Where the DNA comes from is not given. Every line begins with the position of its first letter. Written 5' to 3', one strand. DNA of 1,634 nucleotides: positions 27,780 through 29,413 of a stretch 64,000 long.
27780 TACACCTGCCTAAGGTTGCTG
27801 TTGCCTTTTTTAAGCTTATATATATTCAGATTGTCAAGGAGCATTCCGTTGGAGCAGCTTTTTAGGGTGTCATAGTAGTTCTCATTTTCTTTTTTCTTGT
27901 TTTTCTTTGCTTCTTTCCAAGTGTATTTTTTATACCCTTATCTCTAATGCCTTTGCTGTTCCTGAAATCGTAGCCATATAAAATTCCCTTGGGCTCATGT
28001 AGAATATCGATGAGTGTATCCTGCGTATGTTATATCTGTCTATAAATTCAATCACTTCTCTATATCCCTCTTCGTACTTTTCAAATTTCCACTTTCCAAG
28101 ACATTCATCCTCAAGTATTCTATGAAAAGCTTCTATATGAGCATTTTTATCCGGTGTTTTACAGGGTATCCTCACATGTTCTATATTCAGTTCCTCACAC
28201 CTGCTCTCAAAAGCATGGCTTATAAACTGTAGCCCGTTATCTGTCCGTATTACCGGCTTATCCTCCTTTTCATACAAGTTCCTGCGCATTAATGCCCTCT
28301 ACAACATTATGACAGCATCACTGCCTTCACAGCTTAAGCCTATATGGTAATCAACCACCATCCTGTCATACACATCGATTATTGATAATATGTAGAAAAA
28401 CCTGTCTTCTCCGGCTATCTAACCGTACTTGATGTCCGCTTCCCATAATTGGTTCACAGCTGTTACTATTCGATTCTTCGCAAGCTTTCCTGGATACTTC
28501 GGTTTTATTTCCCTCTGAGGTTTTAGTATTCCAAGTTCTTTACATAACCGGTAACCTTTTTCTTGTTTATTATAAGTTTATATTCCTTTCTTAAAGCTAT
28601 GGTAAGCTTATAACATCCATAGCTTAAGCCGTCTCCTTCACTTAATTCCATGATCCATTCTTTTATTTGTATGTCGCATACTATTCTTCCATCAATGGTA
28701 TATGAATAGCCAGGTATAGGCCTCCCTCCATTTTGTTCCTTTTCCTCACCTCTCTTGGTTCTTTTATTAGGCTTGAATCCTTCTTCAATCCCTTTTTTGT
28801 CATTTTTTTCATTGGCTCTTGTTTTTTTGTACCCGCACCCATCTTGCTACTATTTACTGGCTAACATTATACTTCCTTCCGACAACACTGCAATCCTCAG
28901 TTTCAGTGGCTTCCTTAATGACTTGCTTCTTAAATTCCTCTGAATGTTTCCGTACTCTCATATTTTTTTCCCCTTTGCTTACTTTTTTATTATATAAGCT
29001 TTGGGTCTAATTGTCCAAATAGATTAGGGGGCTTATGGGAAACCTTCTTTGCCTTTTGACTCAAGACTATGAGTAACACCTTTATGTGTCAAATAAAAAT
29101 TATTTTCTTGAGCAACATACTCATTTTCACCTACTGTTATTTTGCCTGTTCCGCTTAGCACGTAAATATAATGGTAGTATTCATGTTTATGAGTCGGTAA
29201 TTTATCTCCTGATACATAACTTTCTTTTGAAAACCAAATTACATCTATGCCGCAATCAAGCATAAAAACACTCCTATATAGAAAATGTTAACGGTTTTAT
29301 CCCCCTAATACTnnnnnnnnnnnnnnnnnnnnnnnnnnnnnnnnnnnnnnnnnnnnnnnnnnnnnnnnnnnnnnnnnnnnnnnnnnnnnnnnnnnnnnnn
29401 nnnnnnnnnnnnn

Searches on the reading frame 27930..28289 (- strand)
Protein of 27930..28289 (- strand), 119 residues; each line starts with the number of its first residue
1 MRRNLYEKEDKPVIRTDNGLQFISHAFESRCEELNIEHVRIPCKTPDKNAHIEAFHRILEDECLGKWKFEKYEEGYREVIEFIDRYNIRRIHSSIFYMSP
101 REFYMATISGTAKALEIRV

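Call 83: search_protein_families(library=pfam, proteins=[window:27930-28289:-], max_evalue=0.01)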
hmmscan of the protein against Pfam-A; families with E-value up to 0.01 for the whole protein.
window:27930-28289:- (119 aa): 3 families
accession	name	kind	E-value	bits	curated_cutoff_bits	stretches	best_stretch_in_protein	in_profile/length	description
PF13683.12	rve_3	-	1.3e-10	41.3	26.5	1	35-100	2-67/67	Integrase core domain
PF13333.12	rve_2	-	2.9e-08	34.2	22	1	53-103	1-51/56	Integrase core domain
PF00665.32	rve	-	0.00031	21.4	32.6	1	11-41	67-97/102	Integrase core domain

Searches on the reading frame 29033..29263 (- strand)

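Call 83: search_protein_families(library=pfam, proteins=[window:29033-29263:-], max_evalue=0.01)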
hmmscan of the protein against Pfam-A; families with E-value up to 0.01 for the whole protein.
window:29033-29263:- (76 aa): 4 families
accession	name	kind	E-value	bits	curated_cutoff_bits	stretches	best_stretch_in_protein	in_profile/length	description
PF07883.17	Cupin_2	-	1.2e-11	44.6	27.2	1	18-73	7-62/70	Cupin domain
PF02311.25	AraC_binding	-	6e-09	36.2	21.1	1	19-75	13-69/135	AraC-like ligand binding domain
PF01050.24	MannoseP_isomer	-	1.5e-05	25.6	23.6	1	23-72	44-92/116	Mannose-6-phosphate isomerase C-terminal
PF12973.13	Cupin_7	-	0.0045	17.2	27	1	17-67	41-87/105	ChrR Cupin-like domain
